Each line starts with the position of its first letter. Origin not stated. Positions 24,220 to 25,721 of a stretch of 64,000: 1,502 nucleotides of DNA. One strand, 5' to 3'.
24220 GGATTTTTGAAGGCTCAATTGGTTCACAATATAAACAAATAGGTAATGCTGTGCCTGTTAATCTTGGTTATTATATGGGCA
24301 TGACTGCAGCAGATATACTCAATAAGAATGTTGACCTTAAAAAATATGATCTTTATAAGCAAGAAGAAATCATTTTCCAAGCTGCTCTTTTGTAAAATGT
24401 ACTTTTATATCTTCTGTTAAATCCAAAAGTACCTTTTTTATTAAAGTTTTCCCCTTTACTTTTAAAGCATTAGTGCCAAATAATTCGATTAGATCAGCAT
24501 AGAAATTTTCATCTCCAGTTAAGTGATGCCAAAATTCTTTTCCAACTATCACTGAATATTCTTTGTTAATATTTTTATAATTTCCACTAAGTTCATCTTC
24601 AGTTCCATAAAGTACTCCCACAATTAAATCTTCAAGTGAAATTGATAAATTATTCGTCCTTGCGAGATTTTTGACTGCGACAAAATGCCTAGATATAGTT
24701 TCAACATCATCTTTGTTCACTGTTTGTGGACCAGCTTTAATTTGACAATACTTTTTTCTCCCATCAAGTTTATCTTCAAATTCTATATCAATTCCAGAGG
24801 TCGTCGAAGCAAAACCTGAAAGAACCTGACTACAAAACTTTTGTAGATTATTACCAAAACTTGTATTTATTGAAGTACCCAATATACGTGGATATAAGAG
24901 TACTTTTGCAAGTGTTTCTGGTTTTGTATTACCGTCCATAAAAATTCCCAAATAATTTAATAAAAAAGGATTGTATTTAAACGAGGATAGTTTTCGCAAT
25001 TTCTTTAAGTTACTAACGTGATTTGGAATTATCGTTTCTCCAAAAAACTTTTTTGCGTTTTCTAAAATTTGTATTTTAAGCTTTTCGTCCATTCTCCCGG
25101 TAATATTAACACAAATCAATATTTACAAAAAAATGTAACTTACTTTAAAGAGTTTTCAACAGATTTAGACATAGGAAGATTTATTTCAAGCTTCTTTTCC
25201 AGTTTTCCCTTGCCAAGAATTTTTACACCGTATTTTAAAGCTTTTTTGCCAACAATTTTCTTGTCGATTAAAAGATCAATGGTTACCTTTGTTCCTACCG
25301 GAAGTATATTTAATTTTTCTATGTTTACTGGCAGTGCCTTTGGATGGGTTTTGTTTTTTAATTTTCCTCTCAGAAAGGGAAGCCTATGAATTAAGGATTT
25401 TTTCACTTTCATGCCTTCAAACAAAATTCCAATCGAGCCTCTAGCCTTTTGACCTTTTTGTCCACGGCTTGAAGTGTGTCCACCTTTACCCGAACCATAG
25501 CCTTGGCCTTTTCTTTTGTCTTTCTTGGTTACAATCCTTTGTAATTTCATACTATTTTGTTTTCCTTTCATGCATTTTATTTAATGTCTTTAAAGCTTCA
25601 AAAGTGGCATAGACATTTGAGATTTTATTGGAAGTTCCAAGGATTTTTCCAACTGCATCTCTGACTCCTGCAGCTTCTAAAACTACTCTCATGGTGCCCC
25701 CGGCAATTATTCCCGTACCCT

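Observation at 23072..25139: Type II restriction-modification module inserted inside the spc ribosomal-protein operon, between rplO and secY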

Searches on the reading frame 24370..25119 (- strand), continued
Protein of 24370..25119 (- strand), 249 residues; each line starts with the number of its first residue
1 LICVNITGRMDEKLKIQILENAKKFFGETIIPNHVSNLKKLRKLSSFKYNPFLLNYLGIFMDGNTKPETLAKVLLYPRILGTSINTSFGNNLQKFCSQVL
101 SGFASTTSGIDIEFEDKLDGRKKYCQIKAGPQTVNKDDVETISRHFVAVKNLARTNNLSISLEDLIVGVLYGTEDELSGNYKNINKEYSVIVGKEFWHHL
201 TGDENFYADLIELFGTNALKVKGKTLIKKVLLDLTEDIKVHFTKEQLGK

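Call 31: find_encoding_contigs(protein=P0012, flank=6000, max_places=2)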
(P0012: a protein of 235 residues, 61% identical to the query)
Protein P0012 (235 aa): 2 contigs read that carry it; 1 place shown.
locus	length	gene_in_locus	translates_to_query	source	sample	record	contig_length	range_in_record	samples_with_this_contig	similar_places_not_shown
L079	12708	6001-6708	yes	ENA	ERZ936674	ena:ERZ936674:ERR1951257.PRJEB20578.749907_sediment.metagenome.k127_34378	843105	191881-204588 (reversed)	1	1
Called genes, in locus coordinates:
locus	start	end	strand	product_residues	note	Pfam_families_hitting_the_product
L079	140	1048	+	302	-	PF01297:ZnuA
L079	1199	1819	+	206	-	PF00571:CBS, PF01842:ACT (faint)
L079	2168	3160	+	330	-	PF13102:Phage_int_SAM_5 (faint), PF00589:Phage_integrase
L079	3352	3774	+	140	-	PF01693:Cauli_VI (weak)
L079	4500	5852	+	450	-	PF01381:HTH_3 (faint), PF13443:HTH_26, PF00145:DNA_methylase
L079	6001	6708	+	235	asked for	PF14511:RE_EcoO109I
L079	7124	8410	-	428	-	PF27199:YonV_C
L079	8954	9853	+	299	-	PF08878:HamA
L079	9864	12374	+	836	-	PF04851:ResIII, PF00270:DEAD, PF00271:Helicase_C (weak)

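Call 42: predict_structure(alignment_id=A1)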
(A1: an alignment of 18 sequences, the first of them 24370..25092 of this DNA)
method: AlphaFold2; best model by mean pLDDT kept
length: 240 residues; sequences in the alignment: 18
mean_pLDDT: 90.6   pTM: 0.81
mean pLDDT of the five models: 90.6, 90.0, 87.9, 87.8, 85.6
residues with pLDDT >= 90: 174; 70-90: 56; 50-70: 9; < 50: 1
segments of 3 or more residues with pLDDT < 50: none
pLDDT, mean of each block of 10 residues (from residue 1): 92 94 90 92 92 95 90 75 90 89 95 94 91 93 85 92 93 94 97 96 91 91 96 69
secondary structure, 60 per line:
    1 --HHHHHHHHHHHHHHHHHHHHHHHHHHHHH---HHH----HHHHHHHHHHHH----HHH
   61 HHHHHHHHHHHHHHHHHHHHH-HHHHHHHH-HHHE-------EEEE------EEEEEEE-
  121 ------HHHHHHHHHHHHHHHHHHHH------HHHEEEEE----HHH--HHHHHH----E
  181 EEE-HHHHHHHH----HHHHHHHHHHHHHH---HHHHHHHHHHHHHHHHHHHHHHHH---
elements in order: H3-31 H42-53 H58-81 H83-90 E103-106 E113-119 H127-146 E156-160 H170-175 E180-183 H185-192 H197-210 H214-237

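Call 47: fold_search(model_id=the predicted structure, library=pdb)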
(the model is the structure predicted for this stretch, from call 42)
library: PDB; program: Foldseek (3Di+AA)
matches with E <= 10: 295; with E <= 0.001: 3
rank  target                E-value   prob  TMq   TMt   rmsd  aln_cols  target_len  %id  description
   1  1wte_MODEL_1_A        3.3e-09  1.00  0.64  0.58   4.9       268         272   19  Crystal structure of type II restrcition endonuclease, EcoO109I complexed with cognate DNA (released 2004-12-14)
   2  1wtd_A                5.5e-08  1.00  0.59  0.55   5.7       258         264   19  Crystal structure of type II restrcition endonuclease, EcoO109I DNA-free form (released 2004-12-14)
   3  1wtd_B                5.0e-07  1.00  0.59  0.54   5.7       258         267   21  Crystal structure of type II restrcition endonuclease, EcoO109I DNA-free form (released 2004-12-14)
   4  9u49_A                6.4e-02  0.47  0.26  0.18  12.2       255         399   13  crystal structure of Cdn1 in complex with cA4 (released 2026-02-04)
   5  5mv0_A                1.2e-01  0.28  0.23  0.26  18.2       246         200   10  Structure of an N-terminal domain of a reptarenavirus L protein (released 2017-05-17)
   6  6wxw_A                1.7e-01  0.60  0.31  0.22  10.9       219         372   10  crystal structure of apo Card1 (released 2020-12-30)
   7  5mv0_D                1.9e-01  0.21  0.22  0.25  17.4       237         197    8  Structure of an N-terminal domain of a reptarenavirus L protein (released 2017-05-17)
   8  5mv0_B                2.3e-01  0.18  0.22  0.24  17.7       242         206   10  Structure of an N-terminal domain of a reptarenavirus L protein (released 2017-05-17)
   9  5mv0_C                2.5e-01  0.16  0.21  0.25  16.2       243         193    9  Structure of an N-terminal domain of a reptarenavirus L protein (released 2017-05-17)
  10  6s48_B                3.6e-01  0.54  0.33  0.34   8.4       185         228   13  AvaII RESTRICTION ENDONUCLEASE IN COMPLEX WITH PARTIALLY CLEAVED dsDNA (released 2020-05-20)
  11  5j1p                  4.7e-01  0.06  0.12  0.16  17.2       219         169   12  Lassa virus L protein cap-snatching endonuclease. Bound to two manganese ions (released 2016-06-29)
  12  4nnc                  5.5e-01  0.08  0.16  0.10  18.9       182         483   11  Ternary complex of ObcA with C4-CoA adduct and oxalate (released 2014-03-19)
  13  6r0j_MODEL_1_A        5.8e-01  0.16  0.25  0.29  16.8       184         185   11  The N-terminal domain of rhomboid protease YqgP (released 2020-01-08)
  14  6qnz_B                6.5e-01  0.20  0.30  0.15  15.7       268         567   12  Crystal structure of the site-specific DNA nickase N.BspD6I E418A Mutant (released 2020-03-04)
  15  5lhc_A                6.5e-01  0.13  0.26  0.13  17.6       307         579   12  The structure of D456A mutant of Nt.BspD6I nicking endonuclease at 0.24 nm resolution . (released 2017-08-16)
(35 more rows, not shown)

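Call 51: search_protein_families(library=padloc, proteins=[window:24370-25092:-], max_evalue=0.01)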
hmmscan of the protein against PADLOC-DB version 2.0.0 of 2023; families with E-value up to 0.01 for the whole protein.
window:24370-25092:- (240 aa): 1 family
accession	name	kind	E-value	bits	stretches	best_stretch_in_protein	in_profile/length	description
PDLC03421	REase_II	-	0.00034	18.4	1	108-206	149-247/264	Type II restriction enzyme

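Call 61: find_encoding_contigs(protein=P0044, flank=5000, max_places=2)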
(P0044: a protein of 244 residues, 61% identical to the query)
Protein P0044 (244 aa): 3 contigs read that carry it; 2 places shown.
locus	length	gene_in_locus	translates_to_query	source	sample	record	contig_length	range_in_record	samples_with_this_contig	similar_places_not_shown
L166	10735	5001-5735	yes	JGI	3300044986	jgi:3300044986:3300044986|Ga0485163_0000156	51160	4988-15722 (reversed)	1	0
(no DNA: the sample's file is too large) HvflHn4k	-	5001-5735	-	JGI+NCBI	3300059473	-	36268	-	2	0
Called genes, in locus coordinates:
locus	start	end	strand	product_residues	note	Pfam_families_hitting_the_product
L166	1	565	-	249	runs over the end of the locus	-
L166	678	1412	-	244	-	-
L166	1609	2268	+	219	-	PF00395:SLH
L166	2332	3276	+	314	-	-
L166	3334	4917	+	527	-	-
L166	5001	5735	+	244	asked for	PF14511:RE_EcoO109I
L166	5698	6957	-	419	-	PF00376:MerR, PF12728:HTH_17 (weak), PF13411:MerR_1 (weak), PF00145:DNA_methylase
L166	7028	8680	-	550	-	-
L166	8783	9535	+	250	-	-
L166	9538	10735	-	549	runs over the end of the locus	-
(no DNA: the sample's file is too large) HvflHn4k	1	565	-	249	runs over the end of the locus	-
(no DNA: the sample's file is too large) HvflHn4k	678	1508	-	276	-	-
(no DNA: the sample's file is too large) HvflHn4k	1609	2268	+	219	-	PF00395:SLH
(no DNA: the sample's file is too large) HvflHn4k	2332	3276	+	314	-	-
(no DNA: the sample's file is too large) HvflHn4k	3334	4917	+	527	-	-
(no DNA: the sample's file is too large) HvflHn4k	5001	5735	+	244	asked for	PF14511:RE_EcoO109I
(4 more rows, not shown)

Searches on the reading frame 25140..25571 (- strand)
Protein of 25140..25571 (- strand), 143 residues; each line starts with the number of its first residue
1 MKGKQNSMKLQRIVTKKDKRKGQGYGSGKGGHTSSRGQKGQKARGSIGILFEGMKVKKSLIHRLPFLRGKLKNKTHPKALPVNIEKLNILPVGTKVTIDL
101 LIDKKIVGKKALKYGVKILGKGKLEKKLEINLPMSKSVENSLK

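Call 3: search_protein_families(library=pfam, proteins=[window:25140-25571:-], max_evalue=0.1)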
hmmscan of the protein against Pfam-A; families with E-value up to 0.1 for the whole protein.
window:25140-25571:- (143 aa): 1 family
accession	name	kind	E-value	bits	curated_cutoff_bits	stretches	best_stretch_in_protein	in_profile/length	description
PF00828.25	Ribosomal_L27A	-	3.4e-06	27.8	21.5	1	81-131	1-52/72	Ribosomal proteins 50S-L15, 50S-L18e, 60S-L27A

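Call 4: search_protein_families(library=ncbifam, proteins=[window:25140-25571:-], max_evalue=0.1)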
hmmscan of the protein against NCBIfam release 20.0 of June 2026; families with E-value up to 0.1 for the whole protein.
window:25140-25571:- (143 aa): 1 family
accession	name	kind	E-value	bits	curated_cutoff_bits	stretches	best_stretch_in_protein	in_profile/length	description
TIGR01071.1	rplO_bact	equivalog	3.3e-18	65.9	77.95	1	9-136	6-130/144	50S ribosomal protein L15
